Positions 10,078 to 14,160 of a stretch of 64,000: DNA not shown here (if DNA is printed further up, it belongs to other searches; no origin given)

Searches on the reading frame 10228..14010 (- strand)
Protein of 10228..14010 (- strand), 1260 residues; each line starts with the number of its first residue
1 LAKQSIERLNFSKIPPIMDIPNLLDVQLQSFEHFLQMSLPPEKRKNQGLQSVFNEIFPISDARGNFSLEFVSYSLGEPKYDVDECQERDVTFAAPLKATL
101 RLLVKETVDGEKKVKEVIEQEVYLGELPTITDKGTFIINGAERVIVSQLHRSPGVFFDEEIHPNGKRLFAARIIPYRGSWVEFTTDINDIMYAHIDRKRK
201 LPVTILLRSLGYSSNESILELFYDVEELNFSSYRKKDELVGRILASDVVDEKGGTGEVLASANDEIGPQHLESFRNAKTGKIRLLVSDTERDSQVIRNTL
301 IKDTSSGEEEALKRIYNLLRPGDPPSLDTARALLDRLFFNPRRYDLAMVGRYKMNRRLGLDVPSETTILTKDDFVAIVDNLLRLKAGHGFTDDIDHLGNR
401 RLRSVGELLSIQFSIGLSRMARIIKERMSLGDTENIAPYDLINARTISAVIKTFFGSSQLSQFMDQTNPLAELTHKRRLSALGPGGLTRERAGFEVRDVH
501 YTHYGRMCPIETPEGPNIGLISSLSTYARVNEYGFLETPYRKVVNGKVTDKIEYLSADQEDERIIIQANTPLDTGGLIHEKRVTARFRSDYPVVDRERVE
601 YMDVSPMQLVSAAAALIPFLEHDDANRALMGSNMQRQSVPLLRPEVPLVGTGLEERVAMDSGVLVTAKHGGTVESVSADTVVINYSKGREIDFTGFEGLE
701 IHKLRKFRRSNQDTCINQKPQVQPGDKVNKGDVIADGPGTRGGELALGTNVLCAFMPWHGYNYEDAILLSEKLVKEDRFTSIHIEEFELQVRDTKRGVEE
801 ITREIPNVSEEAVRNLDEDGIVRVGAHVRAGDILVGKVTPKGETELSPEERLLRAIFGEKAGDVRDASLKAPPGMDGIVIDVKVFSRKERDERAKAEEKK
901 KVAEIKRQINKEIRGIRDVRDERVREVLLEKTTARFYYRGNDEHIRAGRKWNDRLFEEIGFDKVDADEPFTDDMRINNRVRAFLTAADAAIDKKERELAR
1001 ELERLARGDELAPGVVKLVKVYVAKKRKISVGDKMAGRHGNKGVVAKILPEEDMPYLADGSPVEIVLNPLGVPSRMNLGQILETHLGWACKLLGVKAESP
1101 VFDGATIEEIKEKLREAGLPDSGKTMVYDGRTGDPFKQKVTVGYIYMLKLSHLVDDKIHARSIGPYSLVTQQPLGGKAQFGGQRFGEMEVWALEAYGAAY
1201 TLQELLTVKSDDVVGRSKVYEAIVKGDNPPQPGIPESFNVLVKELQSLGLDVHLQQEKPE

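Call 71: search_protein_families(library=pfam, proteins=[window:10228-14010:-], max_evalue=0.00001)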
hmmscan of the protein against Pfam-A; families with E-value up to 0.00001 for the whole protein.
window:10228-14010:- (1260 aa): 6 families
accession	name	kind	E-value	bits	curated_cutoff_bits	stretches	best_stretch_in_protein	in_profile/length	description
PF00562.33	RNA_pol_Rpb2_6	-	5.4e-136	454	23.4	1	667-1179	2-373/373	RNA polymerase Rpb2, domain 6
PF04561.19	RNA_pol_Rpb2_2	-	3.2e-34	118.7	21.7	2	290-403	81-190/190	RNA polymerase Rpb2, domain 2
PF04565.21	RNA_pol_Rpb2_3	-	5.9e-30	103.7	21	1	462-530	1-68/68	RNA polymerase Rpb2, domain 3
PF04560.25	RNA_pol_Rpb2_7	-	7.8e-28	97.2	32.1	1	1181-1256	1-86/87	RNA polymerase Rpb2, domain 7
PF04563.20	RNA_pol_Rpb2_1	-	1.1e-25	90.8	28.2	1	23-448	2-202/203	RNA polymerase beta subunit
PF10385.14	RNA_pol_Rpb2_45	-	2.3e-25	88.8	28.2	1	540-605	1-66/66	RNA polymerase beta subunit external 1 domain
